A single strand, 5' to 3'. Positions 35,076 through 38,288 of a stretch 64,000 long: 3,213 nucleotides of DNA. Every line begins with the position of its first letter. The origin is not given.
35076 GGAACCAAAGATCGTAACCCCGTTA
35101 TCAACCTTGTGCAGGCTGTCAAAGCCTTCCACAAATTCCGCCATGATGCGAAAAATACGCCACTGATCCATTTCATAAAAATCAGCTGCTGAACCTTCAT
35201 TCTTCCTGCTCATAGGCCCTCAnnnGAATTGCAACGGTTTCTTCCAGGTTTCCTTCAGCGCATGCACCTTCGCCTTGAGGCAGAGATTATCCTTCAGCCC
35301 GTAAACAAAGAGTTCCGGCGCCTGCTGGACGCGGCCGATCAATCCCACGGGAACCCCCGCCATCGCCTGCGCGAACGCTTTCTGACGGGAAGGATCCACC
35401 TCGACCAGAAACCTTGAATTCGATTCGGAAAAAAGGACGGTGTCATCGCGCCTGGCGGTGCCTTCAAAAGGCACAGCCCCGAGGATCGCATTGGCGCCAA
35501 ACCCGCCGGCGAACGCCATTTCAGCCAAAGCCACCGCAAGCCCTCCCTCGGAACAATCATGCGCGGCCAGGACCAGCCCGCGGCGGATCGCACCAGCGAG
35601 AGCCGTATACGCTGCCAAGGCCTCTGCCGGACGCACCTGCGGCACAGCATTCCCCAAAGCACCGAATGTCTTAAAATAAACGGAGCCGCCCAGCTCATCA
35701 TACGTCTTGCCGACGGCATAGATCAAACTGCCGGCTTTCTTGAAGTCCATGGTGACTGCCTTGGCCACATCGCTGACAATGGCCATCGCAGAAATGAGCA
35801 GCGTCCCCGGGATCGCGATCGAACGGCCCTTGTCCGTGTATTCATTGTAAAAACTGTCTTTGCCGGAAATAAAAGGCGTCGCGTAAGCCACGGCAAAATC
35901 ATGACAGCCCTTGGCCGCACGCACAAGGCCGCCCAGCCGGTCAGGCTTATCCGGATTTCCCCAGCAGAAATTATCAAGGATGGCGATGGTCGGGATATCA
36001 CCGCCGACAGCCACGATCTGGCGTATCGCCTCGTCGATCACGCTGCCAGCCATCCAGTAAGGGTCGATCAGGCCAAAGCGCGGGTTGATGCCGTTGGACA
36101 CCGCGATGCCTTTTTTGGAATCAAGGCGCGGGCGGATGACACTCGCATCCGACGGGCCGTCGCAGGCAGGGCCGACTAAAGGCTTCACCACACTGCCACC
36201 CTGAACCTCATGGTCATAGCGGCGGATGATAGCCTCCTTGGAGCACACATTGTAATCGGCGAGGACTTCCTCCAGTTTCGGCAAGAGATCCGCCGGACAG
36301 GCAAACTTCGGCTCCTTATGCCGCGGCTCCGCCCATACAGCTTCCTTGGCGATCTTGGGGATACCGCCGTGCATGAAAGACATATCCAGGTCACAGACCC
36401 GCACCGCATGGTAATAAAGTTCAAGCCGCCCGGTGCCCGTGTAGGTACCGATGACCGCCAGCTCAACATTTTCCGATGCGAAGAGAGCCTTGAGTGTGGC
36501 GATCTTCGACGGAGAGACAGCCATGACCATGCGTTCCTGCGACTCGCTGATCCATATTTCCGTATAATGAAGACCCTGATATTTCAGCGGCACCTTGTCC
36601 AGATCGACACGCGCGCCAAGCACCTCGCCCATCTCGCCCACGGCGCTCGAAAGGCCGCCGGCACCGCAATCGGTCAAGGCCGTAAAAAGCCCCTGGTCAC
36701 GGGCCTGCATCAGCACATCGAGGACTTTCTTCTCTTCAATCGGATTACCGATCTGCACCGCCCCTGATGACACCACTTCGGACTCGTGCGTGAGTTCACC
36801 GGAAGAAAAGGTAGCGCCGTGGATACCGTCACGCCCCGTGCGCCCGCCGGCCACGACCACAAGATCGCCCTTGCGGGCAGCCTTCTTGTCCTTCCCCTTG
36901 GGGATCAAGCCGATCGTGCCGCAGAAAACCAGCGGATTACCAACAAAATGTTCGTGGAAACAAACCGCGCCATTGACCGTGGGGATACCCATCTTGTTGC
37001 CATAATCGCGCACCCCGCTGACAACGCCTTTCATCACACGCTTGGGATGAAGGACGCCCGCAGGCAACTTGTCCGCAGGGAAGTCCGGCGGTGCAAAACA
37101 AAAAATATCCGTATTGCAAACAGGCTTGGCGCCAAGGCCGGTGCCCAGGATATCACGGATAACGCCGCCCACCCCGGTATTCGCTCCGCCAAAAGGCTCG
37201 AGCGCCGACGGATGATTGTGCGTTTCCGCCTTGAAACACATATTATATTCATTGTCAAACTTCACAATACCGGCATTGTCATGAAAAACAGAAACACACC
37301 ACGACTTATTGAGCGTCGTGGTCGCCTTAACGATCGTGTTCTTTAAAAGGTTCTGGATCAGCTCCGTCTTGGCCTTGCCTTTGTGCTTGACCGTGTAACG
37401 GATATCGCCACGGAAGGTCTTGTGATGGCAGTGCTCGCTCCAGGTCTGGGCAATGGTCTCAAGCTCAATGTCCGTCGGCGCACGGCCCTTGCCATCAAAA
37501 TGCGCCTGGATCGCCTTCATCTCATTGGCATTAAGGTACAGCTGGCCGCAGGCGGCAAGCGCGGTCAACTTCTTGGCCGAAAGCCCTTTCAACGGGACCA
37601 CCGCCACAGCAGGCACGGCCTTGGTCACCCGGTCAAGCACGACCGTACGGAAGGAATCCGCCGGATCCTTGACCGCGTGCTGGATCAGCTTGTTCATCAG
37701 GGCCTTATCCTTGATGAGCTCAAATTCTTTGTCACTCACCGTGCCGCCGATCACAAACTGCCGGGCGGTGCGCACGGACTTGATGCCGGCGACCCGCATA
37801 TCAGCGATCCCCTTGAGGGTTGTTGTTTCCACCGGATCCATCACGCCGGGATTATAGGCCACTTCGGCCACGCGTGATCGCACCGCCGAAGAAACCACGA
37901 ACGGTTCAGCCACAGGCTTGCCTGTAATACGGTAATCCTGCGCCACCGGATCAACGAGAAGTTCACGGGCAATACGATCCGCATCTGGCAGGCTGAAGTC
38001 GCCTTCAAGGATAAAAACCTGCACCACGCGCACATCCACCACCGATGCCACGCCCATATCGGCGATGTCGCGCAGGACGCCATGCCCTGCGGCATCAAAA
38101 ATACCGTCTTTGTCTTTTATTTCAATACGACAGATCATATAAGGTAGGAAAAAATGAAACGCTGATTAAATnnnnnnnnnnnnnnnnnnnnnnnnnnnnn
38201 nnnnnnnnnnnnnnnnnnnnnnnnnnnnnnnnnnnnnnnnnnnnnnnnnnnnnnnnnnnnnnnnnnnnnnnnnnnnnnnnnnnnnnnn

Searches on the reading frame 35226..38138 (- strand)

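Call 11: search_protein_families(library=pfam, proteins=[window:35226-38138:-], max_evalue=0.001)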
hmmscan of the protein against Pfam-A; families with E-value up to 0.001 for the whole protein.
window:35226-38138:- (971 aa): 4 families
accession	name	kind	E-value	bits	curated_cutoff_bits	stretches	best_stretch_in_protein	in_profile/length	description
PF02769.27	AIRS_C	-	1.9e-49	168.2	23.1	2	422-576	1-155/156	AIR synthase related protein, C-terminal domain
PF00586.29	AIRS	-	1.1e-27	97.1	24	2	287-412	2-112/112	AIR synthase related protein, N-terminal domain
PF18072.6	FGAR-AT_linker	-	3e-16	60.1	26.6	1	198-240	8-50/50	Formylglycinamide ribonucleotide amidotransferase linker domain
PF02700.19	PurS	-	8.9e-13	48.7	22.2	1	4-71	3-75/77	Phosphoribosylformylglycinamidine (FGAM) synthase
